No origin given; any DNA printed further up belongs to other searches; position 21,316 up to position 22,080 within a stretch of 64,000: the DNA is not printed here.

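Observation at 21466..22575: Nucleoside 2-deoxyribosyltransferase-like domain fused to dTMP kinase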

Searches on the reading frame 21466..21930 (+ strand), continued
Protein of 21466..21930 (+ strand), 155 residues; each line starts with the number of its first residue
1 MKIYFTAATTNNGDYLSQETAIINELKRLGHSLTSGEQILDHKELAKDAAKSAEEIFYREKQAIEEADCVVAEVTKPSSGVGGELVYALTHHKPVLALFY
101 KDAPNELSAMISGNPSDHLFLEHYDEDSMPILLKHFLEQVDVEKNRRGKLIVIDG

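Call 43: search_protein_families(library=phrogs, proteins=[window:21466-21909:+], max_evalue=0.01)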
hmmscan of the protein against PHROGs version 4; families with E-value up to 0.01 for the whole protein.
window:21466-21909:+ (148 aa): 1 family
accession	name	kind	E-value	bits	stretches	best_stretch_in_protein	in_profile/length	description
phrog_1817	-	DNA, RNA and nucleotide metabolism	0.0012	19.5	1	39-92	47-100/192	nucleoside 2-deoxyribosyltransferase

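Call 44: predict_structure(alignment_id=A3)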
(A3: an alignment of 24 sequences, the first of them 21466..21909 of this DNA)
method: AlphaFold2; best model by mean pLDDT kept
length: 148 residues; sequences in the alignment: 24
mean_pLDDT: 89.7   pTM: 0.87
mean pLDDT of the five models: 89.7, 87.0, 86.7, 86.1, 76.0
residues with pLDDT >= 90: 93; 70-90: 49; 50-70: 5; < 50: 1
segments of 3 or more residues with pLDDT < 50: none
pLDDT, mean of each block of 10 residues (from residue 1): 89 78 96 90 79 91 96 91 94 95 89 88 95 96 75
secondary structure, 60 per line:
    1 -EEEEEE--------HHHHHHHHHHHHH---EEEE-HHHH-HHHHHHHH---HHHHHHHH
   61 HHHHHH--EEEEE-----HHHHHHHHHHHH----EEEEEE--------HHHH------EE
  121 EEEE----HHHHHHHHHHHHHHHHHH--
elements in order: E2-7 H16-28 E32-35 H37-40 H42-49 H53-66 E69-73 H79-90 E95-100 H109-112 E119-124 H129-146

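Call 48: fold_search(model_id=the predicted structure, library=pdb)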
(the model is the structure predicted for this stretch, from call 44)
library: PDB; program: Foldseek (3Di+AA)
matches with E <= 10: 1473; with E <= 0.001: 108
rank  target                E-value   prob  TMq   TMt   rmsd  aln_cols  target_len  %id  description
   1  4kxl_D                3.2e-09  1.00  0.73  0.79   2.6       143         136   29  Crystal structure of DNPH1 (RCL) with 6-CYCLOPENTYL-AMP (released 2014-02-05)
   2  4kxm_B                3.4e-09  1.00  0.76  0.84   2.5       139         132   28  Crystal structure of DNPH1 (RCL) WITH N6-ISOPENTENYL-AMP (released 2014-02-05)
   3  4kxl_C                3.4e-09  1.00  0.74  0.81   2.7       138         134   30  Crystal structure of DNPH1 (RCL) with 6-CYCLOPENTYL-AMP (released 2014-02-05)
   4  4kxm_A                3.4e-09  1.00  0.73  0.82   3.0       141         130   29  Crystal structure of DNPH1 (RCL) WITH N6-ISOPENTENYL-AMP (released 2014-02-05)
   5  4kxl_A                5.0e-09  1.00  0.69  0.75   4.0       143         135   29  Crystal structure of DNPH1 (RCL) with 6-CYCLOPENTYL-AMP (released 2014-02-05)
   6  8qhq_E                5.7e-09  1.00  0.73  0.80   2.9       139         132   29  Crystal structure of human DNPH1 bound to hmdUMP (released 2023-11-08)
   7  4kxm_C                6.5e-09  1.00  0.75  0.84   2.8       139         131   29  Crystal structure of DNPH1 (RCL) WITH N6-ISOPENTENYL-AMP (released 2014-02-05)
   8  4p5d_A                7.4e-09  1.00  0.79  0.80   2.8       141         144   30  CRYSTAL STRUCTURE OF RAT DNPH1 (RCL) WITH 6-NAPHTHYL-PURINE-RIBOSIDE-MONOPHOSPHATE (released 2014-08-20)
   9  4fyk_A                7.9e-09  1.00  0.71  0.82   2.7       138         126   29  Crystal structure of rcl with 5'-phiosphorothioate-adenosine (released 2013-01-02)
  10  4p5e_A                8.4e-09  1.00  0.76  0.80   2.5       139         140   31  CRYSTAL STRUCTURE OF HUMAN DNPH1 (RCL) WITH 6-NAPHTHYL-PURINE-RIBOSIDE-MONOPHOSPHATE (released 2014-08-20)
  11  4fyi_D                1.0e-08  1.00  0.71  0.82   3.0       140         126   28  Crystal structure of rcl with 6-cyclopentyl-AMP (released 2013-01-02)
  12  4fyk_D                1.1e-08  1.00  0.70  0.82   3.4       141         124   29  Crystal structure of rcl with 5'-phiosphorothioate-adenosine (released 2013-01-02)
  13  4kxn_C                1.2e-08  1.00  0.69  0.81   3.7       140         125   29  Crystal structure of DNPH1 (RCL) with kinetine riboside monophosphate (released 2014-02-05)
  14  4fyi_B                1.3e-08  1.00  0.74  0.84   2.8       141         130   29  Crystal structure of rcl with 6-cyclopentyl-AMP (released 2013-01-02)
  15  4kxn_B                1.4e-08  1.00  0.70  0.81   3.4       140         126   29  Crystal structure of DNPH1 (RCL) with kinetine riboside monophosphate (released 2014-02-05)
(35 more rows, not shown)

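Call 81: fold_search(model_id=the predicted structure, library=viral)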
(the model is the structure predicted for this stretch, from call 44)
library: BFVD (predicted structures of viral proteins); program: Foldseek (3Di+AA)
matches with E <= 10: 971; with E <= 0.001: 22
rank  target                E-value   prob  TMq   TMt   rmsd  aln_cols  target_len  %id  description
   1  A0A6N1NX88            3.6e-09  1.00  0.73  0.19   3.3       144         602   26  Adenylate kinase [Tupanvirus soda lake]
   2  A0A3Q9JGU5            3.6e-06  1.00  0.67  0.63   4.2       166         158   18  (no name in the UniProt tables at hand)
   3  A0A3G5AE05            5.0e-06  1.00  0.73  0.66   3.1       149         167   16  TIR domain-containing protein [Satyrvirus sp.]
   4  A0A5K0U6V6            1.1e-05  1.00  0.61  0.54   6.0       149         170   19  Nucleoside 2-deoxyribosyltransferase [Yasminevirus sp. GU-2018]
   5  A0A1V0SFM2            3.6e-05  1.00  0.70  0.75   3.4       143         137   16  Nucleoside 2-deoxyribosyltransferase [Hokovirus HKV1]
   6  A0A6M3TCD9            5.7e-05  1.00  0.72  0.39   3.3       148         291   18  (no name in the UniProt tables at hand)
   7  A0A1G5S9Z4            8.3e-05  1.00  0.54  0.41   5.8       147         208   18  (no name in the UniProt tables at hand)
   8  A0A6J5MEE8            9.5e-05  1.00  0.53  0.57   6.9       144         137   12  Nucleoside 2-deoxyribosyltransferase [uncultured Caudovirales phage]
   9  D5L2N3                1.1e-04  1.00  0.66  0.70   3.5       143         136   17  Nucleotidyl transferase [uncultured virus]
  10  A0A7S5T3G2            1.2e-04  1.00  0.61  0.53   5.1       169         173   11  (no name in the UniProt tables at hand)
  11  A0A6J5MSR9            1.3e-04  1.00  0.61  0.56   5.0       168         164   18  Nucleoside 2-deoxyribosyltransferase [uncultured Caudovirales phage]
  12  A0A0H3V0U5            1.5e-04  1.00  0.72  0.67   4.4       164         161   16  (no name in the UniProt tables at hand)
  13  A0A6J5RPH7            1.6e-04  1.00  0.52  0.28   4.5       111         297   24  Nucleoside 2-deoxyribosyltransferase [uncultured Caudovirales phage]
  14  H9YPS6                1.8e-04  1.00  0.71  0.59   3.7       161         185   17  (no name in the UniProt tables at hand)
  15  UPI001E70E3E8         1.8e-04  1.00  0.62  0.50   4.7       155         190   16  (no name look-up for this kind of identifier)
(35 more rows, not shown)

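Call 82: find_homologous_proteins(query=P0147)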
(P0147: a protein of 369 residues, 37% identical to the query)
Query P0147 (369 aa): 1187 proteins with E <= 0.001 among 4744 candidates; the best 120 are listed.
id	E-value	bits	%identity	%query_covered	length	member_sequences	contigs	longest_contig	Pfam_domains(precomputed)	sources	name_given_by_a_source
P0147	1.8e-241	819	100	100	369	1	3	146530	PF02223.24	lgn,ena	-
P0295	8.3e-202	688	81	100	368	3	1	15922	PF02223.24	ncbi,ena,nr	ncbi:hypothetical protein KJ707_04530 [Patescibacteria group bacterium]|nr:hypothetical protein [Pat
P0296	4.1e-199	679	81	100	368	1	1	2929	PF02223.24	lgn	-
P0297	1.6e-198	677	79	99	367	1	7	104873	PF02223.24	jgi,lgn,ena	jgi:dTMP kinase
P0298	4.9e-197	672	79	99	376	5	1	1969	PF02223.24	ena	-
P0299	1.2e-195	668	80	99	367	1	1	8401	PF02223.24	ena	-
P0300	1.5e-193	661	78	99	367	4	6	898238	PF02223.24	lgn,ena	-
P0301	9.3e-192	655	78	99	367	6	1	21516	PF02223.24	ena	-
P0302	3.2e-189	647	75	100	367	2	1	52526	PF02223.24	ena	-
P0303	6.2e-189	646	76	100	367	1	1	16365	PF02223.24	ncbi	-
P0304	3.4e-187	640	75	100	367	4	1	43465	PF02223.24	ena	-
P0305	1.6e-185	635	75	99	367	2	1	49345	PF02223.24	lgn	-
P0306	2.9e-185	634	75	100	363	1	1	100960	PF02223.24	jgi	jgi:dTMP kinase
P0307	1.9e-177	608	71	99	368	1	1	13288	PF02223.24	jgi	jgi:dTMP kinase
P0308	4.1e-175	600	72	99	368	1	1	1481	PF02223.24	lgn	-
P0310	4.9e-168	577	68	99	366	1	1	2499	PF02223.24,PF05014.22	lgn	-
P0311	2.7e-167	575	66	100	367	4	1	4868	PF02223.24,PF05014.22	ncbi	-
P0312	3.4e-166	571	68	99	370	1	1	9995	PF02223.24,PF05014.22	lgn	-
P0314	7.8e-154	530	62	99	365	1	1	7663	PF02223.24,PF05014.22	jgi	-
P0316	1.0e-151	523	62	99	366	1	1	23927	PF02223.24,PF05014.22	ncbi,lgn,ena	-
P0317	2.8e-150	519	60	100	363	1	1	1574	PF02223.24,PF05014.22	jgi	-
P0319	1.1e-148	513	61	99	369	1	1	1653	PF02223.24,PF05014.22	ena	-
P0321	1.1e-147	510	61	99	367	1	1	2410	PF02223.24,PF05014.22,PF01712.26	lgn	-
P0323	1.6e-146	506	61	98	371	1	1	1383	PF02223.24,PF05014.22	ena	-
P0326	1.0e-144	500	62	95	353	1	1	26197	PF02223.24,PF05014.22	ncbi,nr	ncbi:MAG: hypothetical protein U9Q63_03885, partial [Patescibacteria group bacterium]|nr:hypothetica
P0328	1.3e-144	500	61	96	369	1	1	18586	PF02223.24,PF05014.22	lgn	-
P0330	3.9e-144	498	60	99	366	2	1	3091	PF02223.24,PF05014.22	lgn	-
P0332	6.6e-144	498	61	99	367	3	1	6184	PF02223.24,PF05014.22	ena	-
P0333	9.5e-144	497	58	99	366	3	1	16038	PF02223.24,PF05014.22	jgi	-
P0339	1.0e-141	490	58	99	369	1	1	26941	PF02223.24,PF05014.22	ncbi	-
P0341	2.0e-141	489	58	99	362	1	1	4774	PF02223.24,PF05014.22,PF01712.26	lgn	-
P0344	1.0e-140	487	60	99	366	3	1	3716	PF02223.24,PF05014.22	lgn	-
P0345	1.5e-140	487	59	96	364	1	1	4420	PF02223.24,PF05014.22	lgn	-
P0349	3.7e-140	485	58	99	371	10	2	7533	PF02223.24,PF05014.22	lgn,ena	-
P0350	4.0e-140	485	59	99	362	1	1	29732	PF02223.24,PF05014.22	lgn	-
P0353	7.5e-140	484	58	99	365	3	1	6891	PF02223.24,PF05014.22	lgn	-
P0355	1.0e-139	484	60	96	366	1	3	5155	PF02223.24,PF05014.22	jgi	-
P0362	4.7e-139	482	58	99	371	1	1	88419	PF02223.24,PF05014.22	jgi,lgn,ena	-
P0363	4.7e-139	482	57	99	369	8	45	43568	PF02223.24,PF05014.22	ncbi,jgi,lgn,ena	jgi:dTMP kinase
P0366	6.6e-139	481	59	100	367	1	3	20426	PF02223.24,PF05014.22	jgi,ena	-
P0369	1.4e-138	480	56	99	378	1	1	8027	PF02223.24,PF05014.22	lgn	-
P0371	2.7e-138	479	57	99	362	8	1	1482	PF02223.24,PF05014.22,PF01712.26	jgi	-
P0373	3.4e-138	479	56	99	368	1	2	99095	PF02223.24,PF05014.22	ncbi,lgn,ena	-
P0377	7.4e-138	478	57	99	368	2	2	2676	PF02223.24,PF05014.22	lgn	-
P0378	7.6e-138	478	59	99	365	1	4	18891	PF02223.24,PF05014.22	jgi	-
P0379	8.5e-138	478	55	99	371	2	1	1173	PF02223.24,PF05014.22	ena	-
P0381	1.2e-137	477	58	99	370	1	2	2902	PF02223.24,PF05014.22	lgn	-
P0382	1.2e-137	477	57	99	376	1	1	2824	PF02223.24,PF05014.22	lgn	-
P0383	2.4e-137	476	55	99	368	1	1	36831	PF02223.24,PF05014.22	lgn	-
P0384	2.8e-137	476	57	99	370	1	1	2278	PF02223.24,PF05014.22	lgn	-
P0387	3.5e-137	475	57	99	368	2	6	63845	PF02223.24,PF05014.22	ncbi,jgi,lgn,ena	jgi:dTMP kinase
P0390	4.3e-137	475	55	99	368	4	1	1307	PF02223.24,PF05014.22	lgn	-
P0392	6.0e-137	475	56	99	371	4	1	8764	PF02223.24,PF05014.22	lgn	-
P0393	6.4e-137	475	57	99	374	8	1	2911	PF02223.24,PF05014.22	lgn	-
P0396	6.8e-137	475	57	99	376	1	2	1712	PF02223.24,PF05014.22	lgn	-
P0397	7.1e-137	474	57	99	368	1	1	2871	PF02223.24,PF05014.22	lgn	-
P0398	8.0e-137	474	57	99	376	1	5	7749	PF02223.24,PF05014.22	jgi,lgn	jgi:dTMP kinase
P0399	9.3e-137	474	58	99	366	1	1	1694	PF02223.24,PF05014.22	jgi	jgi:dTMP kinase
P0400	1.1e-136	474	56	99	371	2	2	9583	PF02223.24,PF05014.22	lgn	-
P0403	1.3e-136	474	57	99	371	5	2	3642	PF02223.24,PF05014.22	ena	-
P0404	1.6e-136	473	56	99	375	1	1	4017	PF02223.24,PF05014.22,PF01712.26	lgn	-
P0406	1.9e-136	473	56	99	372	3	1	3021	PF02223.24,PF05014.22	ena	-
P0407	2.0e-136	473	56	99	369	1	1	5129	PF02223.24,PF05014.22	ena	-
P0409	2.4e-136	473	56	96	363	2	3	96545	PF02223.24,PF05014.22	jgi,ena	-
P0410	2.5e-136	473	58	98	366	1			PF02223.24,PF05014.22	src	-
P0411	2.5e-136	473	58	95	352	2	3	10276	PF02223.24,PF05014.22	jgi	-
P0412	3.0e-136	472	57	100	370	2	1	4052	PF02223.24,PF05014.22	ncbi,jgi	-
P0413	3.3e-136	472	57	100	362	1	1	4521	PF02223.24,PF05014.22,PF01712.26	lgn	-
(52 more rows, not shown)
